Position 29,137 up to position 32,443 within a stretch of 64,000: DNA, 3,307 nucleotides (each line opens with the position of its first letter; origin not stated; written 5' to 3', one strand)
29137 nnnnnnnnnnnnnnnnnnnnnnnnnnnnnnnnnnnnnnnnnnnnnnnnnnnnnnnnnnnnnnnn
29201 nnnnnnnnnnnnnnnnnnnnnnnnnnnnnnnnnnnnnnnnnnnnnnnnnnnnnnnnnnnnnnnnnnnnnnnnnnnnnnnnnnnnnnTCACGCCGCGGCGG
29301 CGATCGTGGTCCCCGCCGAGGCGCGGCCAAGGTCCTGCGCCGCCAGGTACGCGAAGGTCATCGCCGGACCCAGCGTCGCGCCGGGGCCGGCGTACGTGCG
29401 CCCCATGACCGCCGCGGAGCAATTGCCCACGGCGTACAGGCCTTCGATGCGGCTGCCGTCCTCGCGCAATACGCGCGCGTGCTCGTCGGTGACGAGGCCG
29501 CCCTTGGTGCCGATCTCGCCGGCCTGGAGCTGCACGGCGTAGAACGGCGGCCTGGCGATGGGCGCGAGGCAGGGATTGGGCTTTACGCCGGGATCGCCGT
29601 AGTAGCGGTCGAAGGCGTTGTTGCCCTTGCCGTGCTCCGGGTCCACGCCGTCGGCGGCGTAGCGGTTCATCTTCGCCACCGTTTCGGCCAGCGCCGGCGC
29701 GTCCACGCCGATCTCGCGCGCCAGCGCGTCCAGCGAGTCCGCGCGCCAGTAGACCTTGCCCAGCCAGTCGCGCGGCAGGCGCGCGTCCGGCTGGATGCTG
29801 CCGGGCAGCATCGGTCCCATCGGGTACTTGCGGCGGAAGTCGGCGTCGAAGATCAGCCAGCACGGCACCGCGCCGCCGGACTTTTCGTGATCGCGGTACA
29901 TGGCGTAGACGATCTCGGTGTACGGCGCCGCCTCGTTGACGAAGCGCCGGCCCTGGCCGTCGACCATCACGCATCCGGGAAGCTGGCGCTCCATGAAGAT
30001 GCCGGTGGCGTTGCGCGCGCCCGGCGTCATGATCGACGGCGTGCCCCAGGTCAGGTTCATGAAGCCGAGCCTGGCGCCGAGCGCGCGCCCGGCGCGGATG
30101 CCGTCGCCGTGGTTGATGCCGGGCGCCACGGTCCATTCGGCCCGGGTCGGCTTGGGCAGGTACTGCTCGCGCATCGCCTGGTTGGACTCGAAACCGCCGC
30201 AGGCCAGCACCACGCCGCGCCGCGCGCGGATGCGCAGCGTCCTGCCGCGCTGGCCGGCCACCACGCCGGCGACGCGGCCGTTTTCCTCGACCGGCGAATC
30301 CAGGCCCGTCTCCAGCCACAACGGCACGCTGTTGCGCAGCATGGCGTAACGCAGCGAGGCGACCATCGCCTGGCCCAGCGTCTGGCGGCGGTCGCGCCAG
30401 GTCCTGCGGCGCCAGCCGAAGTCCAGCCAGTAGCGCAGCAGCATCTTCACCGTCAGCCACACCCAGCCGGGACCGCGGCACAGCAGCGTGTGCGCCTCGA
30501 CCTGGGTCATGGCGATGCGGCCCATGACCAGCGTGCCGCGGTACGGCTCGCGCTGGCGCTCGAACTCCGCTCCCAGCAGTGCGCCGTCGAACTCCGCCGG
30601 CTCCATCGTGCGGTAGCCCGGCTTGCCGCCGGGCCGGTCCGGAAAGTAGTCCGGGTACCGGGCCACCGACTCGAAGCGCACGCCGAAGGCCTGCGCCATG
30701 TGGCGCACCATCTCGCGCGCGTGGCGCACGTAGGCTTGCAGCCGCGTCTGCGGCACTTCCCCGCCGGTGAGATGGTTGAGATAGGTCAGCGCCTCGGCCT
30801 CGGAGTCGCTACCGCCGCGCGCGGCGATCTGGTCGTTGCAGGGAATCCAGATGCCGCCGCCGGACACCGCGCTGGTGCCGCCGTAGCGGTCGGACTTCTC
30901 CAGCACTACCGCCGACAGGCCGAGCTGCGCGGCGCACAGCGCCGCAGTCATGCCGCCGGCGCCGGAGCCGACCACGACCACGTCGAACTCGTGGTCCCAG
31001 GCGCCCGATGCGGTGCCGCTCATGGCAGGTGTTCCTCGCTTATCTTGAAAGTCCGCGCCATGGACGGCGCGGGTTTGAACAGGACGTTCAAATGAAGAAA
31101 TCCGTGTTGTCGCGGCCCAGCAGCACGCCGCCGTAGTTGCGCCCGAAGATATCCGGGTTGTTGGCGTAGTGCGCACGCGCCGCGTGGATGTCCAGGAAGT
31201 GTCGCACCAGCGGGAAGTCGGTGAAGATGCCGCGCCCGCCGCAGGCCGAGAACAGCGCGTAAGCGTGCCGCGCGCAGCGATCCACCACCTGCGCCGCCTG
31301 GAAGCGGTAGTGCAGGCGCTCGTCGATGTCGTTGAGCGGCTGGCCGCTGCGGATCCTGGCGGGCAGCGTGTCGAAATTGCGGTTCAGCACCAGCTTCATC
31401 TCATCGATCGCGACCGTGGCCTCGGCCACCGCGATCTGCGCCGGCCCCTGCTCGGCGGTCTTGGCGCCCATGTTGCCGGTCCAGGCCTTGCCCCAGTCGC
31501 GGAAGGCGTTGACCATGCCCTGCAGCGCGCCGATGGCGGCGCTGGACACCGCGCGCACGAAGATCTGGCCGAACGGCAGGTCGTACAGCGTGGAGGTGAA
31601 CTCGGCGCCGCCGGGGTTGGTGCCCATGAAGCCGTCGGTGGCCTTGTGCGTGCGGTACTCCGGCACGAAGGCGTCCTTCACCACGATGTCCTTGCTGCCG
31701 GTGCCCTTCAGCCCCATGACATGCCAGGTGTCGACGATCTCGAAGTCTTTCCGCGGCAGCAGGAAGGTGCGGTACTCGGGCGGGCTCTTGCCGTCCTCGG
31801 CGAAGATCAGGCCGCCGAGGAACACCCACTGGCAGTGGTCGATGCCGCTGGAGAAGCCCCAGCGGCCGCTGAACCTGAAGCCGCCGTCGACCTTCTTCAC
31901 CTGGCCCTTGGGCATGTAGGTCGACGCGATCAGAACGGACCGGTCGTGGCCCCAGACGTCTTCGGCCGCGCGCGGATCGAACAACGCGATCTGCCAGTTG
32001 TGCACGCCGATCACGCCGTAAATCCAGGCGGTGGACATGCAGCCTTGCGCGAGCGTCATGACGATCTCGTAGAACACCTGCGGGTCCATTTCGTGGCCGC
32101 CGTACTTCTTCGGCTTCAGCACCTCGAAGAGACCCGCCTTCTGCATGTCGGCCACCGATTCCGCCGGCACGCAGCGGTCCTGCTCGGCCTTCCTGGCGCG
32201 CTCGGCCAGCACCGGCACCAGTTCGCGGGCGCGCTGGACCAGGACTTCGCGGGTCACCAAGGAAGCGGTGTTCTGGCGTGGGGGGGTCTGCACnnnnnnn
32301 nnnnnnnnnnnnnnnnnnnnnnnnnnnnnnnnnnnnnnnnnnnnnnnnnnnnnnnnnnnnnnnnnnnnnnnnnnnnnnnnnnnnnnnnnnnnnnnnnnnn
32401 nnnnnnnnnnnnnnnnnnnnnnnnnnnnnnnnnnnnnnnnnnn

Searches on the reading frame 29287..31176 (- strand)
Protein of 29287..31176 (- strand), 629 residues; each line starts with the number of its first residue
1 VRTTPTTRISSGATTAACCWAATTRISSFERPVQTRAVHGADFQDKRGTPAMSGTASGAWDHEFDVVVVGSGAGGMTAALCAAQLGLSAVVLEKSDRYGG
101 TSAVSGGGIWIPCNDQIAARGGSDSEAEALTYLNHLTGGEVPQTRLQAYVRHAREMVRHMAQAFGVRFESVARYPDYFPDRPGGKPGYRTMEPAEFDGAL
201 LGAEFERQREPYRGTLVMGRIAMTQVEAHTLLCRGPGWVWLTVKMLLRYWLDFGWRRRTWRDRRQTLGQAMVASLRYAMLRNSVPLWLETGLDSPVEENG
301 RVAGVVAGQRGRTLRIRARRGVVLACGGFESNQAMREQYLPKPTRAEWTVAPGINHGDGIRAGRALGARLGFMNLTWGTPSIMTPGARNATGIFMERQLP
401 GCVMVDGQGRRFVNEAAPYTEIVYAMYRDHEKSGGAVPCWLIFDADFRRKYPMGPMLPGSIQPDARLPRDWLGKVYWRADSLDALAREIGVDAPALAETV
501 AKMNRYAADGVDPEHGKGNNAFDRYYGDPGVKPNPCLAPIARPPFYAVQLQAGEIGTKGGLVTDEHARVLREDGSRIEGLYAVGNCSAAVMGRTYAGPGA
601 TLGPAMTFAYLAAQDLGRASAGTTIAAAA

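Call 13: search_protein_families(library=pfam, proteins=[window:29287-31176:-], max_evalue=0.001)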
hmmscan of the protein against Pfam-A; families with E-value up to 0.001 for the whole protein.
window:29287-31176:- (629 aa): 7 families
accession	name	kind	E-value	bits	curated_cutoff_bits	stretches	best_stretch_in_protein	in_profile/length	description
PF00890.30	FAD_binding_2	-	3.3e-81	274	20.4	1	65-602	1-414/414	FAD binding domain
PF01266.30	DAO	-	4.5e-11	43.3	27.9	1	65-347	1-227/353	FAD dependent oxidoreductase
PF12831.13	FAD_oxidored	-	4.4e-08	33.3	27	1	65-114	1-50/416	FAD dependent oxidoreductase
PF03486.20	HI0933_like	-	6.4e-06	26.2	50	1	65-108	2-45/244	HI0933-like protein Rossmann domain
PF13450.12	NAD_binding_8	-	1e-05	26.1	21.9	1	68-102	1-35/68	NAD(P)-binding Rossmann-like domain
PF07992.20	Pyr_redox_2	-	2e-05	24.6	26.1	0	64-94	1-31/291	Pyridine nucleotide-disulphide oxidoreductase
PF01946.23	Thi4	-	0.00055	19.7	26.2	1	63-106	17-61/235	Thi4 family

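Call 36: search_protein_families(library=ncbifam, proteins=[window:29287-31176:-], max_evalue=0.00001)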
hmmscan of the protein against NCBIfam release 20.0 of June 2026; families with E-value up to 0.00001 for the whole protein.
window:29287-31176:- (629 aa): 31 families (the best 25 are shown)
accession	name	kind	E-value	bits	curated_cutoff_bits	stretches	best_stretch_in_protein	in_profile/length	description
NF005882.1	PRK07843.1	equivalog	1.1e-179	598.4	788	1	63-616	1-547/547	3-oxosteroid 1-dehydrogenase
NF009478.0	PRK12844.1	equivalog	6.7e-173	576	789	1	58-623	3-555/559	3-ketosteroid-delta-1-dehydrogenase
NF009473.0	PRK12835.1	subfamily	4.3e-164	547.2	837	1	57-620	5-570/585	FAD-binding protein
NF009477.0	PRK12843.1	equivalog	1.7e-145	485.8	758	1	53-620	6-572/578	FAD-dependent oxidoreductase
NF004789.0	PRK06134.1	subfamily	4.1e-139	464.8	747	1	55-623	4-574/581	FAD-dependent oxidoreductase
NF009479.0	PRK12845.1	equivalog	5.4e-130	434.4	793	1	59-616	14-563/566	3-ketosteroid-delta-1-dehydrogenase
NF009476.0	PRK12839.1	equivalog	1.4e-105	353.6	940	1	61-620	6-568/572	FAD-dependent oxidoreductase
NF053676.1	4oxCHCAChcC1Cy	equivalog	1.2e-99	334.2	1000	1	63-616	1-526/528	4-oxocyclohexanecarboxylate 2-dehydrogenase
NF053677.1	Desat2ChcC2Cyan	equivalog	3.8e-98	329.2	900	1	65-620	2-555/558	4-oxocyclohex-2-ene-1-carboxylate 5-dehydrogenase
NF009474.0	PRK12837.1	equivalog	1e-97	328.1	675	2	267-618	171-510/513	FAD-binding protein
TIGR01813.1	flavo_cyto_c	subfamily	1.7e-49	168.8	285.45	2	258-601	118-432/444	flavocytochrome c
NF005510.0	PRK07121.1-3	subfamily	2e-47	162.1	481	2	296-613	208-483/492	FAD-binding protein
NF005511.0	PRK07121.1-4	equivalog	4.5e-47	160.7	466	2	309-595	258-519/553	FAD-binding protein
NF005509.0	PRK07121.1-2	subfamily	8e-43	146.8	630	2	299-616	235-521/527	FAD-binding protein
NF005512.0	PRK07121.1-5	subfamily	1.1e-42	146.2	812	2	296-608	210-478/489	FAD-binding protein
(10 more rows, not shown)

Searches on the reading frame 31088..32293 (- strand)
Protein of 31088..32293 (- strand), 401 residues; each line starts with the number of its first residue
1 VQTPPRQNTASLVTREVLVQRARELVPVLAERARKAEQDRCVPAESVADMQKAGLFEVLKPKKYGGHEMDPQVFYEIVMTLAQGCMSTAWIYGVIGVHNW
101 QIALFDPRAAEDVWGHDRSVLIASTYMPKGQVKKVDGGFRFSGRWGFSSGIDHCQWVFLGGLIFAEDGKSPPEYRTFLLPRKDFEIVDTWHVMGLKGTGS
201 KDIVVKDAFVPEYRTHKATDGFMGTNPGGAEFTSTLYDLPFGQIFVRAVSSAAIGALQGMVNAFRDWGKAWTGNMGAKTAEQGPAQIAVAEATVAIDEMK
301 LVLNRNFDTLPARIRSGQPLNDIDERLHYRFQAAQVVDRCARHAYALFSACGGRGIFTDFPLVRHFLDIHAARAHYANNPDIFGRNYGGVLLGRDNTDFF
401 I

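Call 13: search_protein_families(library=pfam, proteins=[window:31088-32293:-], max_evalue=0.001)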
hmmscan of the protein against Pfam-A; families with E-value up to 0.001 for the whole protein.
window:31088-32293:- (401 aa): 2 families
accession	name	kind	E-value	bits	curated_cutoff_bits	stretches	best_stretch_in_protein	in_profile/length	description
PF08028.16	Acyl-CoA_dh_2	-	9.4e-19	68.5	22.7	1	250-379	4-133/134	Acyl-CoA dehydrogenase, C-terminal domain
PF02771.21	Acyl-CoA_dh_N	-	4.4e-08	33.9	22.9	1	22-102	11-93/113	Acyl-CoA dehydrogenase, N-terminal domain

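Call 36: search_protein_families(library=ncbifam, proteins=[window:31088-32293:-], max_evalue=0.00001)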
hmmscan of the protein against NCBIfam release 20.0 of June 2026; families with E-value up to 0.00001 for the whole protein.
window:31088-32293:- (401 aa): 7 families
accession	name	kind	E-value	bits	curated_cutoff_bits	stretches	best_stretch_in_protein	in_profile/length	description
NF045629.1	monooxsub_HsaA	equivalog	5.2e-108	361.2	450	1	20-398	2-380/383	3-hydroxy-9,10-secoandrosta-1,3,5(10)-triene-9,17-dione monooxygenase oxygenase subunit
NF045920.1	HphnlacHdxOX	equivalog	2.4e-71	240.7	650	1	18-393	1-376/384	p-hydroxyphenylacetate 3-hydroxylase oxygenase component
TIGR04022.1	sulfur_SfnB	equivalog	5e-13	48.7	430.9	1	18-87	10-79/391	SfnB family sulfur acquisition oxidoreductase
NF049984.1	Rv1679_FadE16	equivalog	5.7e-10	39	600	1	21-94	4-77/371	Rv1679 family acyl-CoA dehydrogenase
NF042972.1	AcrlCoAredClosAcrC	equivalog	1.6e-06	27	640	1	28-105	23-100/378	acryloyl-CoA reductase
NF043015.1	DibenthMonoxDszC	equivalog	2.7e-06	26.4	850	0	19-297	19-308/415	dibenzothiophene monooxygenase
NF042439.1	SulpropCoADesulf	equivalog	7.9e-06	24.8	600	0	20-91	2-74/379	3-sulfinopropanoyl-CoA desulfinase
